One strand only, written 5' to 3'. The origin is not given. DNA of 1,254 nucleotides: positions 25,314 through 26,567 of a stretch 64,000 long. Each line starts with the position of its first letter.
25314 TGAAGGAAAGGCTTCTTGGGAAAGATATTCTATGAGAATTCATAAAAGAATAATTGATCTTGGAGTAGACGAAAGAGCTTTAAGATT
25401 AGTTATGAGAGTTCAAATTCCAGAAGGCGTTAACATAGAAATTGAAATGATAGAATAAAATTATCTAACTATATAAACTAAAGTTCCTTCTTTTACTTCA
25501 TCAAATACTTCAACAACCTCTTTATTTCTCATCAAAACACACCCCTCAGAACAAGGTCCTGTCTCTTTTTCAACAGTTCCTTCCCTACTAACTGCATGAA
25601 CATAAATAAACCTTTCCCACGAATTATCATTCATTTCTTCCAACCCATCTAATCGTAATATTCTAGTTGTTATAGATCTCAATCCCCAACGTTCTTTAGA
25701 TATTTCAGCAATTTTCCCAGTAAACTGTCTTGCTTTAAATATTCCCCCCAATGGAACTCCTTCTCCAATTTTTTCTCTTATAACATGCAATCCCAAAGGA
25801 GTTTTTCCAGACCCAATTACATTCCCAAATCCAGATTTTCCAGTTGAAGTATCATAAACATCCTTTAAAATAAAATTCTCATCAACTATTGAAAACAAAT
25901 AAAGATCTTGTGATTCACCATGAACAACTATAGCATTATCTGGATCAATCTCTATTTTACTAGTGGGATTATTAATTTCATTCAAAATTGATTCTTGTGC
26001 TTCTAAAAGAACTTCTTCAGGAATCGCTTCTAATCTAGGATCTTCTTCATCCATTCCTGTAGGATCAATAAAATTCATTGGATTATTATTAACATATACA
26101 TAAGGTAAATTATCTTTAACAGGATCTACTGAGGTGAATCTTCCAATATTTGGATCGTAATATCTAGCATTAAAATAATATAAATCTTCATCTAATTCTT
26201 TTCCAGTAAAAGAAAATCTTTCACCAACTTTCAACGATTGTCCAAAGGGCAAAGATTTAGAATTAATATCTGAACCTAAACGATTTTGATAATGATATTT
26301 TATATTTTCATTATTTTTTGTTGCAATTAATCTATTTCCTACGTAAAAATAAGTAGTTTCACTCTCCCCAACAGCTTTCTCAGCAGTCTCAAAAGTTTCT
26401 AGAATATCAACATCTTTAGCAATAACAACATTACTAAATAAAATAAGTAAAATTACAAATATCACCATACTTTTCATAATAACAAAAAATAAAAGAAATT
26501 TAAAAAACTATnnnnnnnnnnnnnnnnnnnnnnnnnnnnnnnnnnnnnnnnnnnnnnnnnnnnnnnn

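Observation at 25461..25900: C-terminal domain of RHS-core protein A looks like an L,D-transpeptidase (YkuD) catalytic domain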

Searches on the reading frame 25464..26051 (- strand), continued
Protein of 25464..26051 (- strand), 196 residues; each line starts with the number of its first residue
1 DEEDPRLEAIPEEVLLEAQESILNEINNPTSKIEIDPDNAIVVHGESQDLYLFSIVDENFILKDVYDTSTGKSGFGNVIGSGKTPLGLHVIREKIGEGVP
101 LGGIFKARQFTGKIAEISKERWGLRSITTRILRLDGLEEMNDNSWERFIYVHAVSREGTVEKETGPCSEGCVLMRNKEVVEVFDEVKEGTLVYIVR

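Call 42: find_related_loci(query=A3, collection=genome_contigs, flank=4000)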
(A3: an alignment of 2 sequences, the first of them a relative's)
Query A3 (338 aa) in genome_contigs; peptide patterns used: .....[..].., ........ (x = any residue, [..] = any of these).
49 stretches matched a pattern; 2 encode a relative of the query (tblastn E <= 1e-3); 2 distinct loci.
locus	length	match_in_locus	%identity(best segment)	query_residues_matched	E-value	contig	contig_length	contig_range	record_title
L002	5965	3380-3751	64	19-141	8e-47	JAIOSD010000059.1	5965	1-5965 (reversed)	MAG: archaeon isolate SMBSF35 bin_108_k127_1227577, whole genome shotgun sequence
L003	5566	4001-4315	64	40-143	6e-41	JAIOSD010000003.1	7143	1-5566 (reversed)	MAG: archaeon isolate SMBSF35 bin_108_k127_667945, whole genome shotgun sequence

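Call 45: find_encoding_contigs(protein=P0003, flank=6000, max_places=3)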
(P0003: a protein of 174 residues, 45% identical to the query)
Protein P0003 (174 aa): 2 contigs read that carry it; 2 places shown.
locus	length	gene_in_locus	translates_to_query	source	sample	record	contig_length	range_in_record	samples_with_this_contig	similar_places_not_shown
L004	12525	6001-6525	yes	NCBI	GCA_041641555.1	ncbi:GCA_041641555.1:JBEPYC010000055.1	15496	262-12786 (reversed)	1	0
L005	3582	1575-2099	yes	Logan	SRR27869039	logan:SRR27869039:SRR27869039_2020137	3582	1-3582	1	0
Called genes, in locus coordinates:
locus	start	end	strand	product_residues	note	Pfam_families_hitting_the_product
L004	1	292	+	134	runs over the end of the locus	PF02410:RsfS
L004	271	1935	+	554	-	PF03485:Arg_tRNA_synt_N, PF00750:tRNA-synt_1d, PF05746:DALR_1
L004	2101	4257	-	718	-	PF22706:Tex_central_region, PF00575:S1, PF23459:S1_RRP5 (weak)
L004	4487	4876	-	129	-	-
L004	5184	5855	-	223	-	PF18306:LDcluster4, PF03641:Lysine_decarbox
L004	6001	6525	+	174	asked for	PF03734:YkuD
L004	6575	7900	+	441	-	PF01225:Mur_ligase, PF08245:Mur_ligase_M, PF02875:Mur_ligase_C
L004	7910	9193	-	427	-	PF13393:tRNA-synt_His, PF00587:tRNA-synt_2b (weak), PF03129:HGTP_anticodon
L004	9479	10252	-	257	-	-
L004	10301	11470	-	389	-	PF07555:NAGidase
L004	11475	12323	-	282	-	-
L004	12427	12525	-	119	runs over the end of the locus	?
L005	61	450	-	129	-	-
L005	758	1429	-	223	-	PF18306:LDcluster4, PF03641:Lysine_decarbox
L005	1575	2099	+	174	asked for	PF03734:YkuD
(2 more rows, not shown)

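Call 55: search_protein_families(library=pfam, proteins=[L002:3326-4369:+, L003:3599-4933:+, L002:4370-4666:-, L003:4934-5536:-], max_evalue=0.1)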
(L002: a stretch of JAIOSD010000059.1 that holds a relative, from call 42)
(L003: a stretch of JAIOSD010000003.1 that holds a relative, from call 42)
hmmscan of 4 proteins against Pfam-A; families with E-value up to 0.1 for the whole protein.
L002:3326-4369:+ (347 aa): 1 family
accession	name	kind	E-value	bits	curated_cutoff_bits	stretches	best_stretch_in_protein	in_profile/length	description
PF14449.11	PT-TG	-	1.3e-06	28.7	23.5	1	217-259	4-47/68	Pre-toxin TG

L003:3599-4933:+ (444 aa): 0 families

L002:4370-4666:- (98 aa): 0 families

L003:4934-5536:- (200 aa): 7 families
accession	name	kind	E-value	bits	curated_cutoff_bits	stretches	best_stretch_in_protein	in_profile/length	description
PF13181.12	TPR_8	-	0.0022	18.4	25.7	0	125-146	8-29/34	Tetratricopeptide repeat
PF14559.12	TPR_19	-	0.015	16.1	25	0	130-195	3-53/68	Tetratricopeptide repeat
PF13424.12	TPR_12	-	0.015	15.9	30.1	1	124-147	9-32/77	Tetratricopeptide repeat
PF13374.12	TPR_10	-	0.028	14.9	27.5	0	125-147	9-31/42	Tetratricopeptide repeat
PF13428.12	TPR_14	-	0.032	15.4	23.5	0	120-150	3-33/44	Tetratricopeptide repeat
PF13371.12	TPR_9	-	0.053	14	35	1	91-146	7-57/73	Tetratricopeptide repeat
PF07719.23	TPR_2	-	0.08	13.6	27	0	125-146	8-29/34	Tetratricopeptide repeat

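Call 56: search_protein_families(library=ncbifam, proteins=[L002:3326-4369:+, L003:3599-4933:+], max_evalue=0.1)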
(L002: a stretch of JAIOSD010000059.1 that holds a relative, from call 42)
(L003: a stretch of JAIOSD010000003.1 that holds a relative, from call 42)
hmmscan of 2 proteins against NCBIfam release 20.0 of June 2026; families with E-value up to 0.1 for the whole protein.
L002:3326-4369:+ (347 aa): 2 families
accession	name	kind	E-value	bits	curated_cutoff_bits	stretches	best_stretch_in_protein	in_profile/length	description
TIGR03696.1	Rhs_assc_core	domain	1.4e-18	67.2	32.5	1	78-142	3-75/76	RHS repeat-associated core domain-containing protein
NF041261.1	RHS_core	equivalog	0.028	12.2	2000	1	35-142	1151-1260/1261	RHS element core protein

L003:3599-4933:+ (444 aa): 2 families
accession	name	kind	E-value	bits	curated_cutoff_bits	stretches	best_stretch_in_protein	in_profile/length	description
TIGR03696.1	Rhs_assc_core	domain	1e-15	58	32.5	1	172-237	3-75/76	RHS repeat-associated core domain-containing protein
NF004467.0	PRK05788.1-5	equivalog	0.015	14.5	376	1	271-336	257-321/326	cobalt-precorrin 5A hydrolase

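Call 65: search_protein_families(library=ncbifam, proteins=[P0023, P0025, P0026, P0059, P0003, P0007, P0002, P0004, P0032, P0035], max_evalue=0.00001)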
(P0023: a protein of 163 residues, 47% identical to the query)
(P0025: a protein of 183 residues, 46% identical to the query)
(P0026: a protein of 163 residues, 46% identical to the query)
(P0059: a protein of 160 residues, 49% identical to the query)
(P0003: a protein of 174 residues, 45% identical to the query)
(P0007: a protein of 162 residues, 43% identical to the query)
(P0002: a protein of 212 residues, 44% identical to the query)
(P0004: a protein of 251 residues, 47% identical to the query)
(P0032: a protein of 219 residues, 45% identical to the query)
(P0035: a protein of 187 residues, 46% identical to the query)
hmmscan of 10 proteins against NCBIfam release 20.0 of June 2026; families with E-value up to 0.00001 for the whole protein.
P0023 (163 aa): 3 families
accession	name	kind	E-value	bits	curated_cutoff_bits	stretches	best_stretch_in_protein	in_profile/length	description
NF040925.1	LD_carbox_ElsL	exception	1.8e-41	141.6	270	1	13-160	8-157/164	cell wall-recycling L,D-carboxypeptidase ElsL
NF047955.1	TransPepLdtE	equivalog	2.8e-07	30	480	1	120-161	191-232/322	L,D-transpeptidase LdtE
NF004786.0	PRK06132.1-3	equivalog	4.1e-07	29.1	329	0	132-161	109-138/418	hypothetical protein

P0025 (183 aa): 4 families
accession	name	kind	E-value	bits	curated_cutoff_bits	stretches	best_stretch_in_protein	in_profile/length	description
NF040925.1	LD_carbox_ElsL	exception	1.8e-46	157.9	270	1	27-179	7-156/164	cell wall-recycling L,D-carboxypeptidase ElsL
NF047955.1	TransPepLdtE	equivalog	2e-09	37.1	480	0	140-181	191-232/322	L,D-transpeptidase LdtE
NF007563.0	PRK10190.1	equivalog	3e-08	33.2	517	1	137-181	186-230/310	L,D-transpeptidase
NF007612.0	PRK10260.1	equivalog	7.8e-07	28.4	583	1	136-180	188-232/306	L,D-transpeptidase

P0026 (163 aa): 2 families
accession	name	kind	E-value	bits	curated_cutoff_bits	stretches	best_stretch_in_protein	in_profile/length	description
NF040925.1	LD_carbox_ElsL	exception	4.3e-39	133.9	270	1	14-159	9-156/164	cell wall-recycling L,D-carboxypeptidase ElsL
NF004786.0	PRK06132.1-3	equivalog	8.2e-06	24.9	329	0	128-161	105-138/418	hypothetical protein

P0059 (160 aa): 4 families
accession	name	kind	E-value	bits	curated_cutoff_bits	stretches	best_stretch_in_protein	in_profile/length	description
NF040925.1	LD_carbox_ElsL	exception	2.5e-42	144.4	270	1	7-158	6-158/164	cell wall-recycling L,D-carboxypeptidase ElsL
NF047955.1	TransPepLdtE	equivalog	7.5e-08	31.9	480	1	117-158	191-232/322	L,D-transpeptidase LdtE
NF007563.0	PRK10190.1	equivalog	3.5e-06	26.4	517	1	115-158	187-230/310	L,D-transpeptidase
NF007612.0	PRK10260.1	equivalog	3.9e-06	26.1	583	1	114-157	189-232/306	L,D-transpeptidase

P0003 (174 aa): 4 families
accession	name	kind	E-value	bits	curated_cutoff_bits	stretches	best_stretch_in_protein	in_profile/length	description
NF040925.1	LD_carbox_ElsL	exception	2.3e-39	134.8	270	1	27-173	12-158/164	cell wall-recycling L,D-carboxypeptidase ElsL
NF047955.1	TransPepLdtE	equivalog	6.7e-07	28.8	480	1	131-173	191-232/322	L,D-transpeptidase LdtE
NF007563.0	PRK10190.1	equivalog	1.6e-06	27.5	517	1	128-173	186-230/310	L,D-transpeptidase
NF007612.0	PRK10260.1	equivalog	1.9e-06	27.1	583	1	127-171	188-231/306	L,D-transpeptidase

P0007 (162 aa): 3 families
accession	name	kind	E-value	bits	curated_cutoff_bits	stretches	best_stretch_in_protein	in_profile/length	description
NF040925.1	LD_carbox_ElsL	exception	3.5e-40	137.4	270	1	12-159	8-157/164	cell wall-recycling L,D-carboxypeptidase ElsL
NF007563.0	PRK10190.1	equivalog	1.9e-06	27.3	517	1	116-160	186-230/310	L,D-transpeptidase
NF047955.1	TransPepLdtE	equivalog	3e-06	26.7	480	0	119-160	191-232/322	L,D-transpeptidase LdtE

P0002 (212 aa): 1 family
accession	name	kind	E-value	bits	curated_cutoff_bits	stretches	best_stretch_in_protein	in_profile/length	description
NF040925.1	LD_carbox_ElsL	exception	8.8e-41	139.4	270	1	53-209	5-160/164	cell wall-recycling L,D-carboxypeptidase ElsL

P0004 (251 aa): 4 families
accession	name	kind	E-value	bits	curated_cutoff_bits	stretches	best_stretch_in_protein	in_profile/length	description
NF040925.1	LD_carbox_ElsL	exception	1e-44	152.2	270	1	93-249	6-158/164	cell wall-recycling L,D-carboxypeptidase ElsL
NF047955.1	TransPepLdtE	equivalog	8.8e-07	28.4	480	0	208-249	191-232/322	L,D-transpeptidase LdtE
NF007563.0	PRK10190.1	equivalog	7.2e-06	25.4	517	0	205-249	186-230/310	L,D-transpeptidase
NF007612.0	PRK10260.1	equivalog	7.8e-06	25.1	583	0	205-247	189-231/306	L,D-transpeptidase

P0032 (219 aa): 3 families
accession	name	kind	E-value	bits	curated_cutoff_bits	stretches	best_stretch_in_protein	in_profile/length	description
NF040925.1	LD_carbox_ElsL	exception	2.7e-46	157.3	270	1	63-216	9-159/164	cell wall-recycling L,D-carboxypeptidase ElsL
NF004785.0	PRK06132.1-2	subfamily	2.9e-06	26.7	169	0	58-108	60-104/353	hypothetical protein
NF047955.1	TransPepLdtE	equivalog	5.9e-06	25.7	480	0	63-217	99-234/322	L,D-transpeptidase LdtE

P0035 (187 aa): 3 families
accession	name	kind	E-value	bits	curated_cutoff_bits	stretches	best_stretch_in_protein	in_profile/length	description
NF040925.1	LD_carbox_ElsL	exception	1.9e-45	154.6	270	1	19-171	5-159/164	cell wall-recycling L,D-carboxypeptidase ElsL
NF047955.1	TransPepLdtE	equivalog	3.5e-07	29.7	480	1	129-173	191-235/322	L,D-transpeptidase LdtE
NF007563.0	PRK10190.1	equivalog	1.3e-06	27.8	517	1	126-174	186-234/310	L,D-transpeptidase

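Call 86: search_dna_similar(query=window:25464-26051:-, collection=plasmids, mode=protein, max_evalue=0.001, max_rows=15)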
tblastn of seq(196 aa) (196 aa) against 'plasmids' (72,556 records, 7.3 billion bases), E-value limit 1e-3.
Records with a match: 5; places in all: 5; records where one place covers at least 80% of the query: 0.
Best place of each record, by identity: <60% 5.
By first word of the organism name: Acinetobacter 4; Caballeronia 1.
By predicted mobility (MOB-suite, as given by PLSDB): non-mobilizable 2; mobilizable 2; conjugative 1.
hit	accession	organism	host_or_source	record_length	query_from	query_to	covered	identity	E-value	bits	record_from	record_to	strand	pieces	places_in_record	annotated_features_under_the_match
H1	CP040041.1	Acinetobacter baumannii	Homo sapiens,blood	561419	66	194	66%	40.8%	3e-13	74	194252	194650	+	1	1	L,D-transpeptidase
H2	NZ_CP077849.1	Acinetobacter baumannii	Homo sapiens,Rectal swab_P28_BU14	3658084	66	194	66%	40.8%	3e-13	74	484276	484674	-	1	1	none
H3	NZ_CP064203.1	Acinetobacter baumannii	Homo sapiens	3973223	66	194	66%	40.8%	3e-13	74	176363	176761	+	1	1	none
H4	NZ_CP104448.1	Acinetobacter baumannii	Homo sapiens,sputum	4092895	66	194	66%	40.1%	1e-12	72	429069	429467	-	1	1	none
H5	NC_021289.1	Caballeronia insecticola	-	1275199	65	176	57%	38.7%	2e-13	75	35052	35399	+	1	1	none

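Call 87: get_annotated_region(hit=H1, flank=1500)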
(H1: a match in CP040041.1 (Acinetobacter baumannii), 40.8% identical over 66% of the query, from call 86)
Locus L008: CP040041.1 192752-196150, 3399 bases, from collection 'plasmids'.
description: Acinetobacter baumannii strain VB958 plasmid unnamed1, complete sequence
organism: Acinetobacter baumannii (NCBI taxid 470)
taxonomy: Bacteria; Pseudomonadota; Gammaproteobacteria; Moraxellales; Moraxellaceae; Acinetobacter; Acinetobacter baumannii
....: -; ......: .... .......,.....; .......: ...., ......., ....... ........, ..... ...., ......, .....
typing (MOB-suite, as given by PLSDB): non-mobilizable
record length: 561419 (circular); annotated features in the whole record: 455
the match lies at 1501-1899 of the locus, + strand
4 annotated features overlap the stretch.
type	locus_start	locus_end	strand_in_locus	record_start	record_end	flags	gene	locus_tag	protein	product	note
CDS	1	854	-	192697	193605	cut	-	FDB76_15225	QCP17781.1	DUF1853 family protein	-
CDS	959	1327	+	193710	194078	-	-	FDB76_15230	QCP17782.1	DUF454 domain-containing protein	-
CDS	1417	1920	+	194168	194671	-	-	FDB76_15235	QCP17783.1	L,D-transpeptidase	-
CDS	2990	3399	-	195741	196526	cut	-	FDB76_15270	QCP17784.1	YdcF family protein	-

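Call 88: search_protein_families(library=ncbifam, proteins=[L008:1417-1920:+], max_evalue=1e-10)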
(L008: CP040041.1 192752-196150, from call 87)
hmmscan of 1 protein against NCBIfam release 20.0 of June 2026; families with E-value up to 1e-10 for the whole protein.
L008:1417-1920:+ (167 aa): 1 family
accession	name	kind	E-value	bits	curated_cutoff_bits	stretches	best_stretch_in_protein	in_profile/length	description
NF040925.1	LD_carbox_ElsL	exception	7.5e-99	328.2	270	1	4-166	1-163/164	cell wall-recycling L,D-carboxypeptidase ElsL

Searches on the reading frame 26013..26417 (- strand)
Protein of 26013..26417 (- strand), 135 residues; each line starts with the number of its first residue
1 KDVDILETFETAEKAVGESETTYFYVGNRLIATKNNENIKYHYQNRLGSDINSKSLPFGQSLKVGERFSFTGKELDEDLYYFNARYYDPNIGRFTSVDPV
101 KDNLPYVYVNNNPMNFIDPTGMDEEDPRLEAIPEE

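Call 74: predict_structure(alignment_id=A5)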
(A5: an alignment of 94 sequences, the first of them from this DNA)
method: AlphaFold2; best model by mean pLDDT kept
length: 135 residues; sequences in the alignment: 94
mean_pLDDT: 73.3   pTM: 0.35
mean pLDDT of the five models: 73.3, 72.7, 72.7, 71.3, 69.4
residues with pLDDT >= 90: 13; 70-90: 70; 50-70: 43; < 50: 9
segments of 3 or more residues with pLDDT < 50: 1-9
pLDDT, mean of each block of 10 residues (from residue 1): 45 59 86 92 68 60 62 75 84 81 70 85 85 76
secondary structure, 60 per line:
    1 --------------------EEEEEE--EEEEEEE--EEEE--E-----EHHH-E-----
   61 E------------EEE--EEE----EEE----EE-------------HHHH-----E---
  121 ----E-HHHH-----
elements in order: E21-26 E29-35 E38-41 E74-76 E79-81 E86-88 H108-111 H127-130

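Call 76: fold_search(model_id=the predicted structure, library=pdb)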
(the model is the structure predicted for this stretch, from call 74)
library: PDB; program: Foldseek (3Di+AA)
matches with E <= 10: 39; with E <= 0.001: 0
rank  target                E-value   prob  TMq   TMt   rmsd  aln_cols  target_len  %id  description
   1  8qja_C                9.2e-03  0.97  0.29  0.05  10.4       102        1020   22  T6SS-linked Rhs repeat protein - Advenella mimigardefordensis VgrG-Rhs core (released 2024-09-25)
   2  8qja_A                2.0e-02  0.90  0.28  0.05  10.9       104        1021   24  T6SS-linked Rhs repeat protein - Advenella mimigardefordensis VgrG-Rhs core (released 2024-09-25)
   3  7q97_A                2.3e-02  0.47  0.25  0.05  13.6       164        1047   21  Structure of the bacterial type VI secretion system effector RhsA. (released 2021-12-22)
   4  8qja_D                3.0e-02  0.87  0.32  0.06  11.3       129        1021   24  T6SS-linked Rhs repeat protein - Advenella mimigardefordensis VgrG-Rhs core (released 2024-09-25)
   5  8fia_A                6.2e-02  0.80  0.27  0.03   9.3        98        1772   26  The structure of fly Teneurin self assembly (released 2023-05-03)
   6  8uxt                  9.2e-02  0.38  0.27  0.04  12.6       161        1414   17  Acinetobacter baumannii Tse15 Rhs effector, toxin cleavage mutant (D1369N, D1391N) (released 2024-10-09)
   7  8qjc                  1.9e-01  0.41  0.28  0.05  11.2       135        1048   18  T6SS-linked Rhs repeat protein - Salmonella bongori Rhs-core domain with toxin domain (released 2024-09-25)
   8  8tao_A                3.6e+00  0.01  0.14  0.04  16.7       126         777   13  Quis and CDPPB bound active mGlu5 (released 2023-10-11)
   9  2w5r                  5.1e+00  0.11  0.16  0.06   4.6        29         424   21  Structure-based mechanism of lipoteichoic acid synthesis by Staphylococcus aureus LtaS. (released 2009-02-03)
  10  6u2a                  5.4e+00  0.01  0.13  0.06  15.1        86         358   15  ShyA endopeptidase from Vibrio cholera (open form) (released 2020-05-27)
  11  2edo_MODEL_1_A        5.8e+00  0.08  0.16  0.17   3.6        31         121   22  Solution structure of the first ig-like domain from human CD48 antigen (released 2007-08-14)
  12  2w5q                  6.2e+00  0.09  0.16  0.06   4.5        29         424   21  Structure-based mechanism of lipoteichoic acid synthesis by Staphylococcus aureus LtaS. (released 2009-02-03)
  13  2w8d_A                6.2e+00  0.02  0.17  0.06  15.5       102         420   18  Distinct and essential morphogenic functions for wall- and lipo- teichoic acids in Bacillus subtilis (released 2009-03-03)
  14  8esh_A                6.6e+00  0.10  0.16  0.08   6.2        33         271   12  Structure of chimeric HLA-A*02:01 bound to CMV peptide (released 2023-01-25)
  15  2g7h_MODEL_1_A        6.6e+00  0.08  0.15  0.12   3.2        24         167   17  Structure of an O6-Methylguanine DNA Methyltransferase from Methanococcus jannaschii (MJ1529) (released 2006-08-01)
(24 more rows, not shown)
